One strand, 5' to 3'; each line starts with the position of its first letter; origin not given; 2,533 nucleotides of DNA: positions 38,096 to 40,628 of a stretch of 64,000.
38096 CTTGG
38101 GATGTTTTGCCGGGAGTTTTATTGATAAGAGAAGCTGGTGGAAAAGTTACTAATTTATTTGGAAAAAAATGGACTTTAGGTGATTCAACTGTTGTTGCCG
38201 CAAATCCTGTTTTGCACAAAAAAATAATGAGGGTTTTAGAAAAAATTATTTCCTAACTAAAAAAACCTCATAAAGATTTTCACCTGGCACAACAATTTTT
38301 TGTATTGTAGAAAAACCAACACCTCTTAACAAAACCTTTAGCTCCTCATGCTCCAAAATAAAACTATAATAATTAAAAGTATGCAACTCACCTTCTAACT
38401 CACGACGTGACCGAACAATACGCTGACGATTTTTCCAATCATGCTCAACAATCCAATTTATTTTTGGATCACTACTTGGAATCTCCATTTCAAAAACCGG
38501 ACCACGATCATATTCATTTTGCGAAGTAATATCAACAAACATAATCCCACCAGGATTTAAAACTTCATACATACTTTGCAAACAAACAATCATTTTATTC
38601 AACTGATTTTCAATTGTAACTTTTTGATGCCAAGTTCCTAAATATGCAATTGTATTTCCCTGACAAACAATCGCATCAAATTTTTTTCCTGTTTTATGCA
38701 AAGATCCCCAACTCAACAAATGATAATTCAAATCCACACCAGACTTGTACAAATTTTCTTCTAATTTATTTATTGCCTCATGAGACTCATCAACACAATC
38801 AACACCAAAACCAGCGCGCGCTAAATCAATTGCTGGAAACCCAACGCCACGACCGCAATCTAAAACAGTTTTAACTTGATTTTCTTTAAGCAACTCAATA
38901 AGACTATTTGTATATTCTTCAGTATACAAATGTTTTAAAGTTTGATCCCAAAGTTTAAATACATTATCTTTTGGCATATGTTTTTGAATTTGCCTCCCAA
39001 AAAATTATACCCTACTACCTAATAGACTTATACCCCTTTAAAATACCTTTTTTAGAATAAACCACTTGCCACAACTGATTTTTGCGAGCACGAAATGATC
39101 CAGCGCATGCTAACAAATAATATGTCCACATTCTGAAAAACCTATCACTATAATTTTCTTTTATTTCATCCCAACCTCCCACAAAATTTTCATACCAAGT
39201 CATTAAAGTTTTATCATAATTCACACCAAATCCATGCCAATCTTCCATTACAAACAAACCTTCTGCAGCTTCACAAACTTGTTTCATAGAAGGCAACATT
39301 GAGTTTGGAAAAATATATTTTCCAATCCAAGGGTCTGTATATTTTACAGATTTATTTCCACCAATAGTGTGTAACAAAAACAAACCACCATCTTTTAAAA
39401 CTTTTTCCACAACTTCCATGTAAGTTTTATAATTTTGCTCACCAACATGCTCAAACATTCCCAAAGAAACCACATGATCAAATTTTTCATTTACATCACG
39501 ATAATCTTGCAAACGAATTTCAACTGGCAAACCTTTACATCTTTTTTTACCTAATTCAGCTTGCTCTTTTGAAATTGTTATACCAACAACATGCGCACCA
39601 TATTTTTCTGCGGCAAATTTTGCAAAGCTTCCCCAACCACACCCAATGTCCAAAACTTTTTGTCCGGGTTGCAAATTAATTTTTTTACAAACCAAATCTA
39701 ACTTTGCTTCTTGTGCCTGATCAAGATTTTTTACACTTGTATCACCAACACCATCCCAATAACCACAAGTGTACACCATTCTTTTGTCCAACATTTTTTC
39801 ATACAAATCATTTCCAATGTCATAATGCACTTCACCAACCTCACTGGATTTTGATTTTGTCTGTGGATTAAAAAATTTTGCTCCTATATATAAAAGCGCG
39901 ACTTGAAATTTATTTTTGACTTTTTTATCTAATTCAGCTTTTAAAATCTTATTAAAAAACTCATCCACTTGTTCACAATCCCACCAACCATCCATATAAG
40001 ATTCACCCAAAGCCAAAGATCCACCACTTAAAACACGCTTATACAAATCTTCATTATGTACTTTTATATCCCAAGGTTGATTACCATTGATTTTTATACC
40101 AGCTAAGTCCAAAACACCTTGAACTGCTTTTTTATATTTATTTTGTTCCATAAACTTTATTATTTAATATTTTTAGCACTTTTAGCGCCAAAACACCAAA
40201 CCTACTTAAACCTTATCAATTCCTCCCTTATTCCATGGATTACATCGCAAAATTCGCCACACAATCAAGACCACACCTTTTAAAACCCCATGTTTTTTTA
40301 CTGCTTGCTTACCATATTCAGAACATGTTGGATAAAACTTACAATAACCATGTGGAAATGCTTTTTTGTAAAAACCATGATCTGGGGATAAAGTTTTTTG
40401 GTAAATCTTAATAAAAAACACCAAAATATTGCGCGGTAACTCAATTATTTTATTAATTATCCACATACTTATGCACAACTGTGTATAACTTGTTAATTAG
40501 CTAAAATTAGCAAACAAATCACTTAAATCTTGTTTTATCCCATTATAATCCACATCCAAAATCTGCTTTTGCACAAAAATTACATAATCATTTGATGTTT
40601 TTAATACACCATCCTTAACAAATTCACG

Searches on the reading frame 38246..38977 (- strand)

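Call 91: search_protein_families(library=pfam, proteins=[window:38246-38977:-], max_evalue=0.001)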
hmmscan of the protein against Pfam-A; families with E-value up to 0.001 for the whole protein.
window:38246-38977:- (243 aa): 6 families
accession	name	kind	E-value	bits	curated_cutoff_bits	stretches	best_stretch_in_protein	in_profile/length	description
PF13649.12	Methyltransf_25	-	1.5e-09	38.8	27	1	38-117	1-81/97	Methyltransferase domain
PF13847.12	Methyltransf_31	-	5.1e-09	36.4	27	1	36-152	5-113/145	Methyltransferase domain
PF05175.20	MTS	-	2.1e-07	31.2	23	1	23-106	20-105/170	Methyltransferase small domain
PF08241.18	Methyltransf_11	-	7.8e-06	26.9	21.2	1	39-147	1-94/95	Methyltransferase domain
PF13489.12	Methyltransf_23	-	0.00014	22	27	1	20-182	7-124/164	Methyltransferase domain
PF08242.18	Methyltransf_12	-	0.00077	20.6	30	0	39-145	1-97/98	Methyltransferase domain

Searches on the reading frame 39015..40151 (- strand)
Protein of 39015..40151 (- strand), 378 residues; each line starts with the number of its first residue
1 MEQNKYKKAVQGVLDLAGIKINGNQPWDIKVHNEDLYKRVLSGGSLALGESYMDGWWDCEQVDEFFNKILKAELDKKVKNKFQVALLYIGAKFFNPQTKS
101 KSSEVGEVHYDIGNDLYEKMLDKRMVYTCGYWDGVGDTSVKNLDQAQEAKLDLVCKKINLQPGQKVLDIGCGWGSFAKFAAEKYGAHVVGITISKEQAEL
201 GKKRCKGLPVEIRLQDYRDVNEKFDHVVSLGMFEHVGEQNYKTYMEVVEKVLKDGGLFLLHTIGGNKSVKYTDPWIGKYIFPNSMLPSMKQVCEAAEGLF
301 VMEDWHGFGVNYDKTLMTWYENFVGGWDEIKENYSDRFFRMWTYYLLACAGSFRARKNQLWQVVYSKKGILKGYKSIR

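Call 91: search_protein_families(library=pfam, proteins=[window:39015-40151:-], max_evalue=0.001)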
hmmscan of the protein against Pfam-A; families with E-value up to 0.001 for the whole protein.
window:39015-40151:- (378 aa): 10 families
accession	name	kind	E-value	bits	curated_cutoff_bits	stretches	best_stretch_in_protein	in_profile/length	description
PF02353.26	CMAS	-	2.4e-90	303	27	1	99-363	3-273/273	Mycolic acid cyclopropane synthetase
PF13649.12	Methyltransf_25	-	1.1e-17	65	27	1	166-256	1-97/97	Methyltransferase domain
PF08241.18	Methyltransf_11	-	2.5e-15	57.3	21.2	1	167-259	1-94/95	Methyltransferase domain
PF13847.12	Methyltransf_31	-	5.7e-13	49.2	27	1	162-264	3-113/145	Methyltransferase domain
PF08242.18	Methyltransf_12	-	2.4e-12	47.9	30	1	167-258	1-98/98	Methyltransferase domain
PF13489.12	Methyltransf_23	-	5.9e-11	42.8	27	1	160-268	20-125/164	Methyltransferase domain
PF01728.25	FtsJ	-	1.4e-08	35.3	24.1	1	150-237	8-105/181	FtsJ-like methyltransferase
PF05175.20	MTS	-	3.4e-05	24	23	1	153-256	22-134/170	Methyltransferase small domain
PF25747.1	T5_p143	-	0.00064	19.8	27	0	194-250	93-148/255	Bacteriophage T5 tail completion protein p143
PF08123.19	DOT1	-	0.00079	19.5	23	0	152-206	32-87/205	Histone methylation protein DOT1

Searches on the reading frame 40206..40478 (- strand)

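Call 91: search_protein_families(library=pfam, proteins=[window:40206-40478:-], max_evalue=0.001)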
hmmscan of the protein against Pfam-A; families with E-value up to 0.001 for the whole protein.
window:40206-40478:- (90 aa): 1 family
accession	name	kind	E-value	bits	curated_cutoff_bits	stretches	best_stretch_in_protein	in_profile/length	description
PF01809.23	YidD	-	6.4e-28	96.8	27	1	17-90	2-67/67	Putative membrane protein insertion efficiency factor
